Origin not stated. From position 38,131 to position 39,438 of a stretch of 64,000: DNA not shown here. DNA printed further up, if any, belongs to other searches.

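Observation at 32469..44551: GntR-controlled TRAP transporter / Zn-ADH / E1-E2-E3 lipoamide complex / beta-hydroxyacid dehydrogenase island with no assignable substrate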

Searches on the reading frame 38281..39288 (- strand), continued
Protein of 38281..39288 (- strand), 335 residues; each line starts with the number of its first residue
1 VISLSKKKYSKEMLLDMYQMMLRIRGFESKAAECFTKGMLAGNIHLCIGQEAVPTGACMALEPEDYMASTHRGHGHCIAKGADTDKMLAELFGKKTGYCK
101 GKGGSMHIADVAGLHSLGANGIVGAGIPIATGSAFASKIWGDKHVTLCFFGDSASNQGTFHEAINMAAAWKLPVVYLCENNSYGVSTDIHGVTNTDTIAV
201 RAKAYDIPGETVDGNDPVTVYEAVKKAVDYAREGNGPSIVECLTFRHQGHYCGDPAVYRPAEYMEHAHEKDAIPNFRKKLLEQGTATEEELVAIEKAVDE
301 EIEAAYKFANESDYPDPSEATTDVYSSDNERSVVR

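Call 71: get_annotated_region(hit=H26, flank=6000)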
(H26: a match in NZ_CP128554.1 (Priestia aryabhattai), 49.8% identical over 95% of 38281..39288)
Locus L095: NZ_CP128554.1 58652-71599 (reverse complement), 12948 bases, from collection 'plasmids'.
description: Priestia aryabhattai strain XT37 plasmid unnamed2
organism: Priestia aryabhattai (NCBI taxid 412384)
taxonomy: Bacteria; Bacillota; Bacilli; Bacillales; Bacillaceae; Priestia; Priestia aryabhattai
host: -; source: seagrass,mixed culture,rhizosphere; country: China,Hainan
typing (MOB-suite, as given by PLSDB): mobilizable; replicon rep_cluster_385; relaxase MOBP
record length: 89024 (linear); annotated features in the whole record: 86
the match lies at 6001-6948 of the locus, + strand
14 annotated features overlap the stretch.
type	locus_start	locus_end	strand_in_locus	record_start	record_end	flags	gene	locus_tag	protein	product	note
CDS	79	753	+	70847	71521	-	-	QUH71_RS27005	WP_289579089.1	response regulator transcription factor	GO:0000160 - phosphorelay signal transduction system [Evidence IEA]; GO:0006355 - regulation of DNA-templated ...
CDS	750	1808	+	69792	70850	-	-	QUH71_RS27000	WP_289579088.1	HAMP domain-containing sensor histidine kinase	GO:0007165 - signal transduction [Evidence IEA]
CDS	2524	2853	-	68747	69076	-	-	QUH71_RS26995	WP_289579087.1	bh protein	-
CDS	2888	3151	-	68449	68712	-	-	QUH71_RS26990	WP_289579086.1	HPr family phosphocarrier protein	GO:0009401 - phosphoenolpyruvate-dependent sugar phosphotransferase system [Evidence IEA]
CDS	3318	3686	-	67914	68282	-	-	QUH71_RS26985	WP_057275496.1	PTS glucitol/sorbitol transporter subunit IIA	-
CDS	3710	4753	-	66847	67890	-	-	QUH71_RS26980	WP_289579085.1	PTS glucitol/sorbitol transporter subunit IIB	-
CDS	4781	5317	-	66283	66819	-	-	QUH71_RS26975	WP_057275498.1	PTS glucitol/sorbitol transporter subunit IIC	-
CDS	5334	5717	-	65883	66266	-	-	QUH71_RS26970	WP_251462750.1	transcriptional regulator GutM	-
CDS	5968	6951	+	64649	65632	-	pdhA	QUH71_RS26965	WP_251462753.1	pyruvate dehydrogenase (acetyl-transferring) E1 component subunit alpha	GO:0006086 - acetyl-CoA biosynthetic process from pyruvate [Evidence IEA]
CDS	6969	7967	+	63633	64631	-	-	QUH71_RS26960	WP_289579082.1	alpha-ketoacid dehydrogenase subunit beta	-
CDS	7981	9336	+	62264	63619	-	-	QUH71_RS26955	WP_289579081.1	dihydrolipoamide acetyltransferase family protein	GO:0006096 - glycolytic process [Evidence IEA]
CDS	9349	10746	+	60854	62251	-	lpdA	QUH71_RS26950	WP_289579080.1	dihydrolipoyl dehydrogenase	GO:0045454 - cell redox homeostasis [Evidence IEA]; GO:0051068 - dihydrolipoamide metabolic process [Evidence IEA]; ...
CDS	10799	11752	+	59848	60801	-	-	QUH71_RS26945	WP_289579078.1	sugar-binding transcriptional regulator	-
CDS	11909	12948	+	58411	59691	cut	-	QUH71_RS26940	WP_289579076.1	MFS transporter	-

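Call 72: get_annotated_region(hit=H4, flank=6000)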
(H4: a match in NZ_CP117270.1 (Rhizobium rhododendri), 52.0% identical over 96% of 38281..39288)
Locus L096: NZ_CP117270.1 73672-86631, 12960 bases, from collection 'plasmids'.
description: Rhizobium rhododendri strain rho-6.2 plasmid unnamed2, complete sequence
organism: Rhizobium rhododendri (NCBI taxid 2506430)
taxonomy: Bacteria; Pseudomonadota; Alphaproteobacteria; Hyphomicrobiales; Rhizobiaceae; Rhizobium; Rhizobium rhododendri
host: -; source: Rhododendron sp.,pure bacterial culture,Aerial tumor; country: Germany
typing (MOB-suite, as given by PLSDB): non-mobilizable
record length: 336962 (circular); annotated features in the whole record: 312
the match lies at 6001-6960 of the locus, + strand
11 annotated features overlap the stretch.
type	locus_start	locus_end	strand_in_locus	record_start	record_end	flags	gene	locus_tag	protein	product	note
CDS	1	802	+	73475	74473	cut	-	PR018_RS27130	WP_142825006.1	PTS glucitol/sorbitol transporter subunit IIB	-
CDS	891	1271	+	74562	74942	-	-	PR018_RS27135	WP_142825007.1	PTS glucitol/sorbitol transporter subunit IIA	GO:0009401 - phosphoenolpyruvate-dependent sugar phosphotransferase system [Evidence IEA]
CDS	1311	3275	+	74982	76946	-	ptsP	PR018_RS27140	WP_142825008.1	phosphoenolpyruvate--protein phosphotransferase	GO:0009401 - phosphoenolpyruvate-dependent sugar phosphotransferase system [Evidence IEA]; GO:0006808 - regulation of ...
CDS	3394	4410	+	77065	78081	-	-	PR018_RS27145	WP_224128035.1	sugar-binding transcriptional regulator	-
CDS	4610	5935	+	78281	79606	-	-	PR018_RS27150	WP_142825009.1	NAD(P)H-dependent oxidoreductase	-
CDS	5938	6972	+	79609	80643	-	-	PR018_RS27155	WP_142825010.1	thiamine pyrophosphate-dependent dehydrogenase E1 component subunit alpha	-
CDS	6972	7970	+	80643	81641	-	-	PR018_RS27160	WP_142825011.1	alpha-ketoacid dehydrogenase subunit beta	-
CDS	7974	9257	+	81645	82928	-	-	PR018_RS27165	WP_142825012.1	dihydrolipoamide acetyltransferase family protein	GO:0006096 - glycolytic process [Evidence IEA]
CDS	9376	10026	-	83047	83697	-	-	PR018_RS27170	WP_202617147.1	hypothetical protein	-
CDS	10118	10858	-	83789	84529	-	-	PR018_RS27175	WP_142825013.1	hypothetical protein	-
CDS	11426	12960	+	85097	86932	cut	thiC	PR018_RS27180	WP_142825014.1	phosphomethylpyrimidine synthase ThiC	GO:0009228 - thiamine biosynthetic process [Evidence IEA]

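Call 73: get_annotated_region(hit=H23, flank=6000)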
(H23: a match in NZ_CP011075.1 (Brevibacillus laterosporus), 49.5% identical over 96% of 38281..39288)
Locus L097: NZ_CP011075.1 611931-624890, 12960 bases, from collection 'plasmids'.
description: Brevibacillus laterosporus strain B9 plasmid unnamed1, complete sequence
organism: Brevibacillus laterosporus (NCBI taxid 1465)
taxonomy: Bacteria; Bacillota; Bacilli; Bacillales; Paenibacillaceae; Brevibacillus; Brevibacillus laterosporus
host: -; source: Oryza sativa; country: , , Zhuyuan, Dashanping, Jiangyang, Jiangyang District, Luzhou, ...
typing (MOB-suite, as given by PLSDB): non-mobilizable
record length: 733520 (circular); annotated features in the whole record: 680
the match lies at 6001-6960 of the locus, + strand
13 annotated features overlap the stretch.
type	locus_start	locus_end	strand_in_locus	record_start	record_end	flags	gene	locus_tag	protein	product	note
CDS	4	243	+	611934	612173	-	mtrB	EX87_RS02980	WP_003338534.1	trp RNA-binding attenuation protein MtrB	GO:0006353 - DNA-templated transcription termination [Evidence IEA]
CDS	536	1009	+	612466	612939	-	-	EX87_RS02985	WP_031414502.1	PTS sugar transporter subunit IIA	GO:0008643 - carbohydrate transport [Evidence IEA]; GO:0009401 - phosphoenolpyruvate-dependent sugar phosphotransferase ...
CDS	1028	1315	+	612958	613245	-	-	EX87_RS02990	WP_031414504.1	PTS sugar transporter subunit IIB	GO:0008643 - carbohydrate transport [Evidence IEA]; GO:0009401 - phosphoenolpyruvate-dependent sugar phosphotransferase ...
CDS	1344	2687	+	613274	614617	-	-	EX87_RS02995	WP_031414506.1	PTS transporter subunit IIC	GO:0009401 - phosphoenolpyruvate-dependent sugar phosphotransferase system [Evidence IEA]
CDS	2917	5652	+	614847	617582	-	-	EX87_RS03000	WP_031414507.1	PTS sugar transporter subunit IIA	-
CDS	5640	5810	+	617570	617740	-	-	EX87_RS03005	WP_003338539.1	hypothetical protein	-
CDS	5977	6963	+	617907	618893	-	-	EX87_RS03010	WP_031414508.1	thiamine pyrophosphate-dependent dehydrogenase E1 component subunit alpha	-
CDS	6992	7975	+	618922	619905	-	-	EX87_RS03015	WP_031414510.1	alpha-ketoacid dehydrogenase subunit beta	-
CDS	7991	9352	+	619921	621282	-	-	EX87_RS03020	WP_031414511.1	2-oxo acid dehydrogenase subunit E2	-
CDS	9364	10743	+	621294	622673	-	lpdA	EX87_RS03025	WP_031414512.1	dihydrolipoyl dehydrogenase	GO:0045454 - cell redox homeostasis [Evidence IEA]; GO:0051068 - dihydrolipoamide metabolic process [Evidence IEA]; ...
CDS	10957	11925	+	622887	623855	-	-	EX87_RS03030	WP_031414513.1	sugar-binding transcriptional regulator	-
CDS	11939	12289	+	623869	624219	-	-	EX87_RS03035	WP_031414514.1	hypothetical protein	-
CDS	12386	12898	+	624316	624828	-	-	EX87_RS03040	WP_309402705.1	hypothetical protein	-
